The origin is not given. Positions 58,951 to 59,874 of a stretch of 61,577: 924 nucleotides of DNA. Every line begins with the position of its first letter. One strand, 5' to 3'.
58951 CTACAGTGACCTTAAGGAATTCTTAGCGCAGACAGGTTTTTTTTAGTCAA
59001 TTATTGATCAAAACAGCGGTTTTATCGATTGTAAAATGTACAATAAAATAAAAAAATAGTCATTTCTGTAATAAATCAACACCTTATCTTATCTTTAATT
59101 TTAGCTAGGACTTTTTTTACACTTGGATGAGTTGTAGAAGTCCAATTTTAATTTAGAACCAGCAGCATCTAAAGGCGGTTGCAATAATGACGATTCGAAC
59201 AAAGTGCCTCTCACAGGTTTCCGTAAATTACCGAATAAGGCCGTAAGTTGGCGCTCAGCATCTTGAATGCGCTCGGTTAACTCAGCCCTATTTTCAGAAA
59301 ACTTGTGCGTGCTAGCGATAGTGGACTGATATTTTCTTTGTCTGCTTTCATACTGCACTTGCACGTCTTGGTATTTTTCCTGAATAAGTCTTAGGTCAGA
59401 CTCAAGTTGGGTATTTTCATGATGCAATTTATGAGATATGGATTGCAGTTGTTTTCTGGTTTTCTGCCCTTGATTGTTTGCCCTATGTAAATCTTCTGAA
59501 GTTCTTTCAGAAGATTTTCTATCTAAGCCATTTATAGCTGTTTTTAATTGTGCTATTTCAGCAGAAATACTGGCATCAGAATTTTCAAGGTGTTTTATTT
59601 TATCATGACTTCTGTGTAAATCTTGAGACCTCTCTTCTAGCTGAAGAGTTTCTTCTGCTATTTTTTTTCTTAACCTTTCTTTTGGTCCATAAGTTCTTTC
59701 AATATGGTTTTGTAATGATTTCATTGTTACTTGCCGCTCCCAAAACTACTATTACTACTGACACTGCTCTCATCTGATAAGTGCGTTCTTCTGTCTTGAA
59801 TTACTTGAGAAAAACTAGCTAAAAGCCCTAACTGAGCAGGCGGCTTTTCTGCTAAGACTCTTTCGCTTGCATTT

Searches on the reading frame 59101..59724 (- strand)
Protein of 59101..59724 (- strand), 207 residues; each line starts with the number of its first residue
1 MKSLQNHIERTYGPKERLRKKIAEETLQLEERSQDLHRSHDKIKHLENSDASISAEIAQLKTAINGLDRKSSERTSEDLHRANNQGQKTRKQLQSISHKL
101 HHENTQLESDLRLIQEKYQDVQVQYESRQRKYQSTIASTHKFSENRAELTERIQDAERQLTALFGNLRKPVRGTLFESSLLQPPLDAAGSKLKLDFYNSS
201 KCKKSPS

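Call 3: search_protein_families(library=pfam, proteins=[window:59101-59724:-], max_evalue=1)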
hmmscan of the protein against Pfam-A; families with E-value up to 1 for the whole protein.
window:59101-59724:- (207 aa): 20 families
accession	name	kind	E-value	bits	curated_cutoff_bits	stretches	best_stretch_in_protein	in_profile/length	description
PF10167.14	BORCS8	-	5.4e-05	23.6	25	1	4-76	33-105/112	BLOC-1-related complex sub-unit 8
PF16559.10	GIT_CC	-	0.0013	18.9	28.7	1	71-109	27-65/66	GIT coiled-coil Rho guanine nucleotide exchange factor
PF04740.18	LXG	-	0.0037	17.6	26.5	1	34-129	102-197/202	LXG domain of WXG superfamily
PF00261.25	Tropomyosin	-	0.0048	16.8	38.6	1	2-163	44-207/242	Tropomyosin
PF07889.17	DUF1664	-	0.011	16.1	34.6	1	2-70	48-116/124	Protein of unknown function (DUF1664)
PF19801.4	DUF6284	-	0.025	15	27.4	1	42-96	24-78/86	Family of unknown function (DUF6284)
PF17675.6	APG6_N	-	0.094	13.6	45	1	19-107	45-132/132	Apg6 coiled-coil region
PF06009.19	Laminin_II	-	0.094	13.2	33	0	27-65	62-100/138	Laminin Domain II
PF25450.1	Rab11-FIP3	-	0.11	13.2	31.9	0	98-163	3-73/125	Rab11-FIP3-like domain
PF06818.20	Fez1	-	0.17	12.7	34.4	0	3-133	42-167/199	Fez1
PF15233.11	SYCE1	-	0.19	12.2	27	1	73-159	22-104/152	Synaptonemal complex central element protein 1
PF00079.25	Serpin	-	0.23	11.1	27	1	58-153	32-128/370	Serpin (serine protease inhibitor)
PF14662.11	KASH_CCD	-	0.25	11.7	43.3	0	41-142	29-135/191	Coiled-coil region of CCDC155 or KASH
PF19745.5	FUT8_N_cat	-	0.26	10.4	27.6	1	29-169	38-174/499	Alpha-(1,6)-fucosyltransferase N- and catalytic domains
PF14932.11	HAUS-augmin3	-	0.32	10.9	29.4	1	75-171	60-156/260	HAUS augmin-like complex subunit 3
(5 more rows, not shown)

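Call 4: search_protein_families(library=ncbifam, proteins=[window:59101-59724:-], max_evalue=1)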
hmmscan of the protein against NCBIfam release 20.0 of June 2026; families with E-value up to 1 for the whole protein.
window:59101-59724:- (207 aa): 24 families
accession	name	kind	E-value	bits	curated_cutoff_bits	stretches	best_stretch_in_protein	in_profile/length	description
TIGR02169.1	SMC_prok_A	equivalog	2.1e-06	25.7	729.4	1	3-169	721-890/1165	chromosome segregation protein SMC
NF045487.1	ASRP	equivalog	5.4e-06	25.3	300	1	8-162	322-471/593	archaea-specific SMC-related protein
TIGR02168.1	SMC_prok_B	equivalog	1.3e-05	23.2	567.35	1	3-163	292-454/1181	chromosome segregation protein SMC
TIGR04523.1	Mplasa_alph_rch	subfamily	0.0011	16.9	270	1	19-157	498-637/745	helix-rich protein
NF041034.1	Rad50_Sulf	equivalog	0.003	15.5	1000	1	30-160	436-575/872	DNA double-strand break repair ATPase Rad50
NF043058.1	T4SS_LegC2C7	subfamily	0.0038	16.2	350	1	4-165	88-245/348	LegC2/C7 family Dot/Icm T4SS effector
NF041035.1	Rad50_Halo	equivalog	0.0064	14.9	1000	1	6-162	279-430/883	DNA double-strand break repair ATPase Rad50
NF038025.1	dapto_LiaX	exception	0.01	14.6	350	1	17-167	65-218/512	daptomycin-sensing surface protein LiaX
NF045780.1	TrlF_fam_ATP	equivalog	0.018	13.8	350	1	22-161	521-668/944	TrlF family AAA-like ATPase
NF002572.0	PRK02224.1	equivalog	0.023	13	1087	1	8-162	281-437/888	DNA double-strand break repair ATPase Rad50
NF003034.1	PRK03918.1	equivalog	0.026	12.5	700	1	15-153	188-386/878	DNA double-strand break repair ATPase Rad50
NF046007.1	MAG1450_fam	subfamily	0.056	12.7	425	1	53-108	181-236/317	MAG1450 family lipoprotein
TIGR00999.1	8a0102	subfamily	0.062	12.4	319.3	1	90-162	7-80/271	CzcB/NccB family metal efflux transporter periplasmic adaptor subunit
NF006543.0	PRK09039.1-2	equivalog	0.065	13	305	1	18-169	59-213/350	peptidoglycan -binding protein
NF041751.2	sbcc_Staph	equivalog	0.099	10.5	920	1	22-163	269-419/1007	exonuclease subunit SbcC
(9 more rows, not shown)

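Call 54: find_encoding_contigs(protein=window:59101-59724:-, flank=10000, max_places=5)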
Protein window:59101-59724:- (207 aa): 2 contigs read that carry it; 2 places shown.
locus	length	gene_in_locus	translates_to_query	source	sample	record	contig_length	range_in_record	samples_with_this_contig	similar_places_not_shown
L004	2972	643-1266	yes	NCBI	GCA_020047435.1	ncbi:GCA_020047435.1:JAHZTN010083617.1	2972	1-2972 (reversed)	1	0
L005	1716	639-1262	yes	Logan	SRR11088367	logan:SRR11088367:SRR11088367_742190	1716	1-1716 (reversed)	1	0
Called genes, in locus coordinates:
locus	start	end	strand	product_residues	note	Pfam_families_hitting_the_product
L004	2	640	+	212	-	?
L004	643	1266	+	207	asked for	-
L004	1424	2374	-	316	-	-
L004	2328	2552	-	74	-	-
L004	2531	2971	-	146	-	?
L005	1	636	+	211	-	?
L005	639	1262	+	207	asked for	-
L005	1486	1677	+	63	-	-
